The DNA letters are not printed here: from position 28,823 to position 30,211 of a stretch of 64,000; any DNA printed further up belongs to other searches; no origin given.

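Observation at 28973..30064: Stand-alone thioester reductase translationally coupled to the ketosynthase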

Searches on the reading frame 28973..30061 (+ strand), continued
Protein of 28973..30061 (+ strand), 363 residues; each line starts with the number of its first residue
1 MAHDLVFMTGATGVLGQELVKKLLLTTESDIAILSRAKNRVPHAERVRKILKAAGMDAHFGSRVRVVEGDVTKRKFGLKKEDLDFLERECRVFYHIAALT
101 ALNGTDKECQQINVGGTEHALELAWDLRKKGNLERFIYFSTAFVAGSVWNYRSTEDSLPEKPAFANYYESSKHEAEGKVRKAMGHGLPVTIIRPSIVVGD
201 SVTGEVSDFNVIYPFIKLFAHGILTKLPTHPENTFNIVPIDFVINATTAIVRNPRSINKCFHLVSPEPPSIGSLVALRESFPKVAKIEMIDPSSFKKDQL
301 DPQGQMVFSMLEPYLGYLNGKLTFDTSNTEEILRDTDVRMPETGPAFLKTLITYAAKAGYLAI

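Call 39: search_protein_families(library=pfam, proteins=[L061:5686-6990:-, L061:6987-8027:+, L061:8680-9873:-, L061:11117-14221:-, L061:14398-16089:-, L068:11114-12145:+, L068:12246-13364:+, L068:13393-16092:-, L063:5079-7559:+, L063:11879-15211:-], max_evalue=0.0001)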
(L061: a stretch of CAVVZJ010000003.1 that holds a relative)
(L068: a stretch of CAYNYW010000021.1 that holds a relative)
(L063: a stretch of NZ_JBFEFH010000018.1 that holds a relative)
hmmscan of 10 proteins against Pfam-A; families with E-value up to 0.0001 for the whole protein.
L061:5686-6990:- (434 aa): 0 families

L061:6987-8027:+ (347 aa): 3 families
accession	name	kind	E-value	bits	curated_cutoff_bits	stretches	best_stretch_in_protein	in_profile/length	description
PF12746.13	GNAT_acetyltran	-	2.8e-09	37.4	26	1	230-322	146-235/243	GNAT acetyltransferase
PF08445.16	FR47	-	3.5e-08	33.8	22.1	1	248-322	6-78/86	FR47-like protein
PF00583.31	Acetyltransf_1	-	6.5e-07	30.1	20.7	1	242-321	34-116/116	Acetyltransferase (GNAT) family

L061:8680-9873:- (397 aa): 0 families

L061:11117-14221:- (1034 aa): 2 families
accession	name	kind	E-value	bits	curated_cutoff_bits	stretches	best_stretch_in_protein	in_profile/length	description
PF00873.25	ACR_tran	-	3.6e-272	906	28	1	5-1022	2-1020/1021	AcrB/AcrD/AcrF family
PF03176.21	MMPL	-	9.6e-07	28.5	20.5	1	826-1018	100-298/333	MMPL family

L061:14398-16089:- (563 aa): 2 families
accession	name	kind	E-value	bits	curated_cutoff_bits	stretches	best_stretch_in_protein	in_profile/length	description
PF16576.10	HlyD_D23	-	3.3e-39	134.8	30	2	358-473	102-214/214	Barrel-sandwich domain of CusB or HlyD membrane-fusion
PF13437.12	HlyD_3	-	3.8e-17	63.4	22.2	1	368-470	3-106/106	HlyD family secretion protein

L068:11114-12145:+ (344 aa): 2 families
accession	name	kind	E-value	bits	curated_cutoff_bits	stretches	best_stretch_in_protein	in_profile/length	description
PF13489.12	Methyltransf_23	-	4e-20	72.6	27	1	126-263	16-163/164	Methyltransferase domain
PF08241.18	Methyltransf_11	-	7.9e-07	30.1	21.2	1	136-213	2-94/95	Methyltransferase domain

L068:12246-13364:+ (373 aa): 1 family
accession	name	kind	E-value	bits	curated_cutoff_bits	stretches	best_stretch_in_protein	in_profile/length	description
PF13469.12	Sulfotransfer_3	-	7.1e-34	118.4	27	1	67-311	1-213/216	Sulfotransferase family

L068:13393-16092:- (899 aa): 2 families
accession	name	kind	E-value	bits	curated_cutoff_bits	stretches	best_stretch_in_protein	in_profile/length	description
PF10503.15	Esterase_PHB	-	1.6e-30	106.4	23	1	315-508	14-204/219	Esterase PHB depolymerase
PF00326.27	Peptidase_S9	-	2.1e-06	27.8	22.6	1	380-498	45-169/213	Prolyl oligopeptidase family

L063:5079-7559:+ (827 aa): 1 family
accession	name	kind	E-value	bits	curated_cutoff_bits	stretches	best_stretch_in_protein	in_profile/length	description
PF03030.21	H_PPase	-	1.9e-255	850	29.7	1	18-809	1-645/645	Inorganic H+ pyrophosphatase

L063:11879-15211:- (1110 aa): 13 families
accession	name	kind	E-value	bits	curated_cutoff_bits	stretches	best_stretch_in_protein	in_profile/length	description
PF08447.18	PAS_3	-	6.5e-46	155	25.6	2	319-405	2-88/89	PAS fold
PF02518.31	HATPase_c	-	7e-28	97.7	26.4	1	845-955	2-109/111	Histidine kinase-, DNA gyrase B-, and HSP90-like ATPase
PF13426.13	PAS_9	-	1.3e-23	83.6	27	2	178-283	2-103/103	PAS domain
PF00989.32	PAS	-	3.9e-23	82.1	22.6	2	167-281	1-113/113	PAS fold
PF08448.16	PAS_4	-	1.5e-21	77.2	23.1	2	431-541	2-110/110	PAS fold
PF00072.30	Response_reg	-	3.6e-18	66.2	30.2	1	986-1094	2-107/111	Response regulator receiver domain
PF00512.31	HisKA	-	2.7e-13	50.2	26.9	1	727-797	2-65/66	His Kinase A (phospho-acceptor) domain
PF13185.12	GAF_2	-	5.9e-13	49.6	28.6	1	560-712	2-136/136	GAF domain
PF13493.11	DUF4118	-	7.6e-13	48.6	28.4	1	45-148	1-104/107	Domain of unknown function (DUF4118)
PF01590.32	GAF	-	1.2e-09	39.3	22.4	1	561-711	1-133/133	GAF domain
PF13188.13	PAS_8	-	3.8e-08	33.4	21.8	0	167-219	1-53/65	PAS domain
PF14598.12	PAS_11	-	2.8e-07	30.9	25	0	342-402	36-96/109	PAS domain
PF13492.12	GAF_3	-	1.7e-06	28.9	27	1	578-713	19-129/129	GAF domain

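Call 54: search_protein_representatives(protein=window:28973-30061:+)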
Query: 363 residues. Proteins with E-value up to 0.001 (for the whole library): 13628; up to 1e-10: 6055; up to 1e-30: 414. The best 150 are listed.
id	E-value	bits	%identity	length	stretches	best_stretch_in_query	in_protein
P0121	1.5e-112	392.6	52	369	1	5-361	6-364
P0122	3.9e-108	378.1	49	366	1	4-360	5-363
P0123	5.6e-108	377.6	51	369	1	6-361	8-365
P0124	5.5e-100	351.3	48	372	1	4-361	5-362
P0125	1.1e-86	307.6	46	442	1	6-361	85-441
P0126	5.0e-84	298.8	57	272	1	5-252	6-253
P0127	1.9e-74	267.3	42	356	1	7-362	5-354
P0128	4.8e-74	266.0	40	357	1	5-352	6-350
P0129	1.5e-72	261.1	47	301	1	77-361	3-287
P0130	3.5e-72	259.9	39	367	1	4-361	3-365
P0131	7.9e-69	248.9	37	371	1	5-361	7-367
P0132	1.8e-65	237.8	40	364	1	6-361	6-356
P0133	8.6e-65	235.6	38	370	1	4-361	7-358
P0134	1.7e-63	231.3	45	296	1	64-361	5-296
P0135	1.3e-59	218.5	38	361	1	5-360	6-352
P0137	1.0e-53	199.1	35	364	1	5-360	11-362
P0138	8.3e-53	196.2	35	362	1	6-355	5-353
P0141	5.7e-50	186.8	34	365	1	6-356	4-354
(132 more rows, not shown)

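Call 55: list_cluster_members(proteins=[P0127, P0128, P0130, P0131, P0132, P0133, P0135, P0137, P0138, P0141])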
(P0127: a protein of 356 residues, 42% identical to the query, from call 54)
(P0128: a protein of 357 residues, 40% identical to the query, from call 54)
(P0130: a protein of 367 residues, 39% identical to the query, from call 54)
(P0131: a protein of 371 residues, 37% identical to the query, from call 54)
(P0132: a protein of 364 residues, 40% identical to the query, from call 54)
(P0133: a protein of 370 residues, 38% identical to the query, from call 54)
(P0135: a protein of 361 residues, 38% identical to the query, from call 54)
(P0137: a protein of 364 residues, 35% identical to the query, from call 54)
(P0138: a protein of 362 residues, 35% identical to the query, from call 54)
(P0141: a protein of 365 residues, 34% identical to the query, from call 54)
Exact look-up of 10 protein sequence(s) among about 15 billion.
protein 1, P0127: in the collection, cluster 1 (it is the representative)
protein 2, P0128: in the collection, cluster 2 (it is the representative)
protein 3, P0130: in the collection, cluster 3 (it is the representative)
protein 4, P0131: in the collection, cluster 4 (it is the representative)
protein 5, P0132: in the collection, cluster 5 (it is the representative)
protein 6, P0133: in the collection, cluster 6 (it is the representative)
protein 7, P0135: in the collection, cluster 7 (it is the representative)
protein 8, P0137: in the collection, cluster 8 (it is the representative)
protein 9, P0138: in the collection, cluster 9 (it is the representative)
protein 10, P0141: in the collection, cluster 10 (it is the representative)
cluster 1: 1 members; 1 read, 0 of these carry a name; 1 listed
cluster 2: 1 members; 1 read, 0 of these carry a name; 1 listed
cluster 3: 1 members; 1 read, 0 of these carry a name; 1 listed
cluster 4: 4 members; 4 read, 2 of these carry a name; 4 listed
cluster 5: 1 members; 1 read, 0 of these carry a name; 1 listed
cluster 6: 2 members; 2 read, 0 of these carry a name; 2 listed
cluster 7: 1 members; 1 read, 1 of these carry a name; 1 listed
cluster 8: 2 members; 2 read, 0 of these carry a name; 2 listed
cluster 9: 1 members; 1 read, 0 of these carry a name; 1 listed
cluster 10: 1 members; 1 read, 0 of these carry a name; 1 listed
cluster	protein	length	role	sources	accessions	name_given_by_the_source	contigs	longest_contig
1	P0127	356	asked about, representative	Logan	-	-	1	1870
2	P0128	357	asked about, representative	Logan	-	-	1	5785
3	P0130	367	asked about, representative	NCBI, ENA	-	-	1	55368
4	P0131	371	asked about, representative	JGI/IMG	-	thioester reductase-like protein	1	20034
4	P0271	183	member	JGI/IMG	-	long-chain acyl-CoA synthetase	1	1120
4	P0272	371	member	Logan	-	-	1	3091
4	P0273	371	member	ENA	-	-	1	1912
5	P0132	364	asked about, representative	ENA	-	-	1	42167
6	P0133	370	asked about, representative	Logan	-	-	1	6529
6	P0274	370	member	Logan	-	-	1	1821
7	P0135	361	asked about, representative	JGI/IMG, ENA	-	thioester reductase-like protein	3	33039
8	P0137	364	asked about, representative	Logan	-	-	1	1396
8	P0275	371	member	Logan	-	-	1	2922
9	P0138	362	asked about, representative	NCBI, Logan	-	-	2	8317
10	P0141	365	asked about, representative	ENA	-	-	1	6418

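Call 56: find_encoding_contigs(protein=P0130, flank=10000, max_places=2)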
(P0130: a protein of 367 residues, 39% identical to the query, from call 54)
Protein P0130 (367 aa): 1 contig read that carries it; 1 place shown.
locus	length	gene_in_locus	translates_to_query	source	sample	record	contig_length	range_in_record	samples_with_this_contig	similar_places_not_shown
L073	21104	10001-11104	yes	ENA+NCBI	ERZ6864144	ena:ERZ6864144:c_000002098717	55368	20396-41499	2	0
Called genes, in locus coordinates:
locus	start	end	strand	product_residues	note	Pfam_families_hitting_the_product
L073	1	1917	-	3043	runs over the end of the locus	PF00109:ketoacyl-synt, PF02801:Ketoacyl-synt_C, PF16197:KAsynt_C_assoc, PF22621:CurL-like_PKS_C, PF00698:Acyl_transf_1, PF21089:PKS_DH_N, PF14765:PS-DH, PF21394:Beta-ketacyl_N, +14 more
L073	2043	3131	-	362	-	PF00685:Sulfotransfer_1 (weak), PF13469:Sulfotransfer_3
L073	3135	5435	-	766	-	PF03176:MMPL, PF12349:Sterol-sensing (faint), PF03176:MMPL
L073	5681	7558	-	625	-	PF00009:GTP_EFTU, PF01926:MMR_HSR1 (faint), PF22594:GTP-eEF1A_C, PF01583:APS_kinase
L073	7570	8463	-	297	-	PF01507:PAPS_reduct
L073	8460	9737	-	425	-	PF00109:ketoacyl-synt, PF02801:Ketoacyl-synt_C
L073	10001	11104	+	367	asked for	PF01370:Epimerase, PF04321:RmlD_sub_bind (faint), PF07993:NAD_binding_4, PF01073:3Beta_HSD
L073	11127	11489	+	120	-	PF00550:PP-binding (weak)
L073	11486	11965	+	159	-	PF07977:FabA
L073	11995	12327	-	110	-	-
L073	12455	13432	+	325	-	PF13412:HTH_24 (faint)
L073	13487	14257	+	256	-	PF00480:ROK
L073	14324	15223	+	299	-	-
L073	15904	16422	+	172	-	PF01844:HNH, PF13395:HNH_4, PF14279:HNH_5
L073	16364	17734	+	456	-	PF01743:PolyA_pol, PF12627:PolyA_pol_RNAbd, PF01966:HD, PF13735:tRNA_NucTran2_2 (weak)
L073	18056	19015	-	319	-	-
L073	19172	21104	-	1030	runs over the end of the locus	PF00133:tRNA-synt_1, PF09334:tRNA-synt_1g (weak), PF08264:Anticodon_1, PF19302:DUF5915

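Call 57: find_encoding_contigs(protein=P0132, flank=10000, max_places=2)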
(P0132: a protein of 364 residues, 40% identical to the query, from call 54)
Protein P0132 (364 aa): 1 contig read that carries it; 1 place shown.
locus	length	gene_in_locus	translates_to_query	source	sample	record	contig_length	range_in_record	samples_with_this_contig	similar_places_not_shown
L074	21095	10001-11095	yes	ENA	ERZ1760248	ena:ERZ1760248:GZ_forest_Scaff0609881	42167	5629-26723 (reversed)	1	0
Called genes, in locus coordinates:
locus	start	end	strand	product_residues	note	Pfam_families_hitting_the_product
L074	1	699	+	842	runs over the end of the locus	PF13620:CarboxypepD_reg, PF00593:TonB_dep_Rec_b-barrel (faint), PF25183:OMP_b-brl_4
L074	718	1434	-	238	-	PF00753:Lactamase_B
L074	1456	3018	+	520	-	PF00672:HAMP, PF00512:HisKA, PF02518:HATPase_c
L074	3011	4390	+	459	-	PF00072:Response_reg, PF00158:Sigma54_activat, PF14532:Sigma54_activ_2, PF07728:AAA_5 (weak), PF25601:AAA_lid_14, PF02954:HTH_8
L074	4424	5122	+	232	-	PF07977:FabA, PF22818:ApeI-like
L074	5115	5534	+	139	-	PF00550:PP-binding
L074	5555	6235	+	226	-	PF00881:Nitroreductase, PF14512:TM1586_NiRdase (weak)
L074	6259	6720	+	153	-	PF01648:ACPS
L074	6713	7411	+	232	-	PF07608:DUF1571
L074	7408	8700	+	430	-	PF00109:ketoacyl-synt, PF02801:Ketoacyl-synt_C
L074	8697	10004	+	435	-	PF00109:ketoacyl-synt, PF02801:Ketoacyl-synt_C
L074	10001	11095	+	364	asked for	PF01073:3Beta_HSD, PF01370:Epimerase, PF04321:RmlD_sub_bind, PF07993:NAD_binding_4, PF13460:NAD_binding_10 (weak)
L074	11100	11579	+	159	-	PF07977:FabA (weak)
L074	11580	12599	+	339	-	PF04055:Radical_SAM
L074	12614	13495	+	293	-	PF00005:ABC_tran, PF13304:AAA_21 (weak)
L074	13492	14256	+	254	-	PF01061:ABC2_membrane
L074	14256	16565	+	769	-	PF06925:MGDG_synth, PF04101:Glyco_tran_28_C, PF00534:Glycos_transf_1, PF13692:Glyco_trans_1_4, PF06925:MGDG_synth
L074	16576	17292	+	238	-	PF01522:Polysacc_deac_1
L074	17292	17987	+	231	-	PF12710:HAD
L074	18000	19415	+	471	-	PF00202:Aminotran_3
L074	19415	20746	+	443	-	PF00501:AMP-binding, PF14535:AMP-binding_C_2 (weak)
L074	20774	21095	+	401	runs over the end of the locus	PF12704:MacB_PCD, PF02687:FtsX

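Call 58: find_encoding_contigs(protein=P0135, flank=10000, max_places=2)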
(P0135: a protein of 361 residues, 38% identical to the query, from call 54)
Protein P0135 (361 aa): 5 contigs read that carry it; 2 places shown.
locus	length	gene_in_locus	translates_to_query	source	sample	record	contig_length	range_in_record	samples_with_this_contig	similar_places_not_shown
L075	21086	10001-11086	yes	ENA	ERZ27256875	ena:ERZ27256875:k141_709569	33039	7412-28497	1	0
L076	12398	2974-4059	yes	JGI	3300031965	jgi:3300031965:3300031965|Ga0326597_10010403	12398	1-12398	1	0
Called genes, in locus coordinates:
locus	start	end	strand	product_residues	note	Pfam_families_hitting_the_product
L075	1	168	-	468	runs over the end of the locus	PF07719:TPR_2 (faint), PF13432:TPR_16 (faint), PF14559:TPR_19 (faint)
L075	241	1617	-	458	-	PF03349:Toluene_X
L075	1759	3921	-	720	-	PF00069:Pkinase, PF07714:PK_Tyr_Ser-Thr, PF03109:ABC1 (weak), PF14559:TPR_19 (faint), PF13428:TPR_14 (faint), PF13432:TPR_16 (faint)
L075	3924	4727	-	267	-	PF13672:PP2C_2, PF00481:PP2C (weak), PF07228:SpoIIE (faint)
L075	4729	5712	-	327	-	PF00152:tRNA-synt_2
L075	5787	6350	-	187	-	PF08207:EFP_N, PF01132:EFP, PF09285:Elong-fact-P_C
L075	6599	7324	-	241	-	PF00106:adh_short, PF08659:KR, PF13561:adh_short_C2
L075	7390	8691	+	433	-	PF00109:ketoacyl-synt, PF02801:Ketoacyl-synt_C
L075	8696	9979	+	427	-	PF00109:ketoacyl-synt, PF00108:Thiolase_N (faint), PF02801:Ketoacyl-synt_C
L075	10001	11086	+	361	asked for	PF01073:3Beta_HSD, PF01370:Epimerase, PF02719:Polysacc_synt_2 (weak), PF04321:RmlD_sub_bind (weak), PF07993:NAD_binding_4, PF08659:KR (weak), PF13460:NAD_binding_10 (faint), PF16363:GDP_Man_Dehyd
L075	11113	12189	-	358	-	PF01073:3Beta_HSD (weak), PF01370:Epimerase, PF07993:NAD_binding_4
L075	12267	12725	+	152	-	-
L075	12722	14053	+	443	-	PF07608:DUF1571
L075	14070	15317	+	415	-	PF07608:DUF1571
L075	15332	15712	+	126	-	PF07977:FabA, PF22818:ApeI-like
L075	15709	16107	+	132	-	PF00550:PP-binding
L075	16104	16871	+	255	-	PF00106:adh_short, PF01370:Epimerase (weak), PF08659:KR, PF13561:adh_short_C2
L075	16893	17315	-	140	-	PF09579:Spore_YtfJ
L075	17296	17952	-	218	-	-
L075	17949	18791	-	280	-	PF01209:Ubie_methyltran, PF13489:Methyltransf_23, PF13649:Methyltransf_25, PF13847:Methyltransf_31, PF08241:Methyltransf_11, PF08242:Methyltransf_12 (faint)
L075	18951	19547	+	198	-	-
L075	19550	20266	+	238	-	-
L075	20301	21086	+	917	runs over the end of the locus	PF00498:FHA, PF16697:Yop-YscD_cpl, PF00498:FHA, PF16697:Yop-YscD_cpl, PF00498:FHA, PF16697:Yop-YscD_cpl, PF00005:ABC_tran, PF13304:AAA_21, +2 more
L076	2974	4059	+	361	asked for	PF01073:3Beta_HSD, PF01370:Epimerase, PF02719:Polysacc_synt_2 (weak), PF04321:RmlD_sub_bind (weak), PF07993:NAD_binding_4, PF08659:KR (weak), PF13460:NAD_binding_10 (faint), PF16363:GDP_Man_Dehyd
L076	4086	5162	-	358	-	PF01073:3Beta_HSD (weak), PF01370:Epimerase, PF07993:NAD_binding_4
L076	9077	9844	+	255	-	PF00106:adh_short, PF01370:Epimerase (weak), PF08659:KR, PF13561:adh_short_C2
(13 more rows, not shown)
